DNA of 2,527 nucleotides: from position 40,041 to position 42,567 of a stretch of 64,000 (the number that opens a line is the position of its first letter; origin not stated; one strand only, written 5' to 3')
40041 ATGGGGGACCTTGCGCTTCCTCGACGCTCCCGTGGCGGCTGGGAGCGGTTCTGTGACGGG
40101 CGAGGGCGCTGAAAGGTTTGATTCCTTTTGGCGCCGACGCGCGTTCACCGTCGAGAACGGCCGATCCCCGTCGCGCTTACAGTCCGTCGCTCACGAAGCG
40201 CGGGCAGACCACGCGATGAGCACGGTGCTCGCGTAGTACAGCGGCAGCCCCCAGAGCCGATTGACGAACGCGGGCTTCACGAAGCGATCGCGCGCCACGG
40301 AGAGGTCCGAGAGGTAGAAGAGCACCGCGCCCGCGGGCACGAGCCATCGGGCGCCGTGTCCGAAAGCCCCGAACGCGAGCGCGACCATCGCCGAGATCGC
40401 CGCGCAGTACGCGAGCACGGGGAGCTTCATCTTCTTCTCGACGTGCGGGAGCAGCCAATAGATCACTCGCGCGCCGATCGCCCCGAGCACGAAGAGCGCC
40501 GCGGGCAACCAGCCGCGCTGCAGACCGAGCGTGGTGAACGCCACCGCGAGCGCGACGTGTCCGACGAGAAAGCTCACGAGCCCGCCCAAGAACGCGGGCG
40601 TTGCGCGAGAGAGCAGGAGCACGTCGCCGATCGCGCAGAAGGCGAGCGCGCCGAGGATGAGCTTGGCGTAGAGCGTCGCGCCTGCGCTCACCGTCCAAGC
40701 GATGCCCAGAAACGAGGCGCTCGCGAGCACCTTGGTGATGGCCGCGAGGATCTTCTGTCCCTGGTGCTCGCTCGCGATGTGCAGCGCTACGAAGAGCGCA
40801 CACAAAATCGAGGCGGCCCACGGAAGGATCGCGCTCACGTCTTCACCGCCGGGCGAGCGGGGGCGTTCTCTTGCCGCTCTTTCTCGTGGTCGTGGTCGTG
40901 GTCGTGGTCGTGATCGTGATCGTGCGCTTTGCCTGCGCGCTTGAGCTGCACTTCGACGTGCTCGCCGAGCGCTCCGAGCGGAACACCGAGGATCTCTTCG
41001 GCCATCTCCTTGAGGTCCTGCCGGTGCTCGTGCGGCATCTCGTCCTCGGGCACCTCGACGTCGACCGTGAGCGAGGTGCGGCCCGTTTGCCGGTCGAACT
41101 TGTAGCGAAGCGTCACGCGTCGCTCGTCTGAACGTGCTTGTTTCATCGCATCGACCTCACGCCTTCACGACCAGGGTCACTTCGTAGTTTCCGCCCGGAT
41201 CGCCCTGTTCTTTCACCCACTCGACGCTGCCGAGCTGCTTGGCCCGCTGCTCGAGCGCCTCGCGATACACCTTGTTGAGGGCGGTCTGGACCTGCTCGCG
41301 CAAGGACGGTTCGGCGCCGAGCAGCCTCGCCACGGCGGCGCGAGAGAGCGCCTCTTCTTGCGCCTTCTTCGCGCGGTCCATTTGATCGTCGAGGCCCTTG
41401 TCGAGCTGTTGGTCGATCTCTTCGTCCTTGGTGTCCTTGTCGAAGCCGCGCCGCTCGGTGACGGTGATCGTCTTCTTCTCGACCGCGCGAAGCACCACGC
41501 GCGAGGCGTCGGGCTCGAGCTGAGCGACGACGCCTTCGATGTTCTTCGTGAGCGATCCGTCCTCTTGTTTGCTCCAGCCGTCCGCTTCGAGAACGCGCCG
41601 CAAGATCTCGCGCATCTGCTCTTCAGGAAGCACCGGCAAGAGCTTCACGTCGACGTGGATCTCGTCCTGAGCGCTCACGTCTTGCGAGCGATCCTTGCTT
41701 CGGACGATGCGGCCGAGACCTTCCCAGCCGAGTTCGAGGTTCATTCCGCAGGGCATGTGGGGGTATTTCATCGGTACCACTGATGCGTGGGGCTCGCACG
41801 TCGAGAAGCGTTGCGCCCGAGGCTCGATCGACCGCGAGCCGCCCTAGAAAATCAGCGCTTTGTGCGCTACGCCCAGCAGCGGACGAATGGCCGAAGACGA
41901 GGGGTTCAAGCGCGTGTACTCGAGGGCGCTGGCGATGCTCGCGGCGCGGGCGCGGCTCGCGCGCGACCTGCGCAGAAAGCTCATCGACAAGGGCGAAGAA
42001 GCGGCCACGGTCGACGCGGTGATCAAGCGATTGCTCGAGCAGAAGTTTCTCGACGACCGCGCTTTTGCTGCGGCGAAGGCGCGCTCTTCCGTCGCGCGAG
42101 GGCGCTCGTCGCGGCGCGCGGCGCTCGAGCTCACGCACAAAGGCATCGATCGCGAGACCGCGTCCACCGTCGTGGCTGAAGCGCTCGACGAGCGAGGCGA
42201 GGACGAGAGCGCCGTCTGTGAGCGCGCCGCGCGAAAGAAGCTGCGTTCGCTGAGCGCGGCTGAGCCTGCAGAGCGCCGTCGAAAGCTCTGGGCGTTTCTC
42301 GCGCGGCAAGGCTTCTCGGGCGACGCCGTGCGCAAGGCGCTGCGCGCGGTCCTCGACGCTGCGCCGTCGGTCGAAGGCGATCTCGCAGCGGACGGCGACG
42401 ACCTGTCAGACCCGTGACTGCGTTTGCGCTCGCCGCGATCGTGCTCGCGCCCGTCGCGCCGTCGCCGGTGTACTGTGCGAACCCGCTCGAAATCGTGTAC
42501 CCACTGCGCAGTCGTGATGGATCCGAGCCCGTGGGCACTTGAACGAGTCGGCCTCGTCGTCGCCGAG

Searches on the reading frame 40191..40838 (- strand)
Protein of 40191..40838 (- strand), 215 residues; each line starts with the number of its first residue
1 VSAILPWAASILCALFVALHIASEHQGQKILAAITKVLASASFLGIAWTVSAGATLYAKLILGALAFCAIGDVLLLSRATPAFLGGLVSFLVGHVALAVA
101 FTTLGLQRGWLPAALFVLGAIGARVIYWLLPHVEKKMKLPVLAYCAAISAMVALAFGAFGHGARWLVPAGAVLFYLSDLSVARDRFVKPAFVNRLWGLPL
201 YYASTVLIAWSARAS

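Call 75: search_protein_families(library=pfam, proteins=[window:40191-40838:-], max_evalue=0.0001)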
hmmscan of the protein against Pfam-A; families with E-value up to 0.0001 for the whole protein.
window:40191-40838:- (215 aa): 1 family
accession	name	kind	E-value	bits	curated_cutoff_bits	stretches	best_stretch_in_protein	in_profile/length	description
PF07947.19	YhhN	-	3.3e-34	118.6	25.6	1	32-211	2-181/182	YhhN family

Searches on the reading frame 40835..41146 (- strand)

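Call 75: search_protein_families(library=pfam, proteins=[window:40835-41146:-], max_evalue=0.0001)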
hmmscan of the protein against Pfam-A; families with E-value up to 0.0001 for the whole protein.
window:40835-41146:- (103 aa): 1 family
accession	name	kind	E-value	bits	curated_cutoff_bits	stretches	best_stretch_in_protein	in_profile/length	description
PF20002.4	fvmX3-analog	-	2.1e-07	31.4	27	1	11-93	4-86/89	FtsH ternary system domain X3-analog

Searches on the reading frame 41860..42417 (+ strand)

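Call 75: search_protein_families(library=pfam, proteins=[window:41860-42417:+], max_evalue=0.0001)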
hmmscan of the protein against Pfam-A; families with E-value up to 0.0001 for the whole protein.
window:41860-42417:+ (185 aa): 3 families
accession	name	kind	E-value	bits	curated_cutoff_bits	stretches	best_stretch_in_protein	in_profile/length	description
PF21981.2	RecX_HTH3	-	4e-12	46.5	26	1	114-161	1-48/48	RecX, third three-helix domain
PF02631.22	RecX_HTH2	-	9.2e-10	39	26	1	65-103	1-40/42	RecX, second three-helix domain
PF21982.2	RecX_HTH1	-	1.3e-09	38.3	26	1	20-58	2-40/40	RecX, first three-helix domain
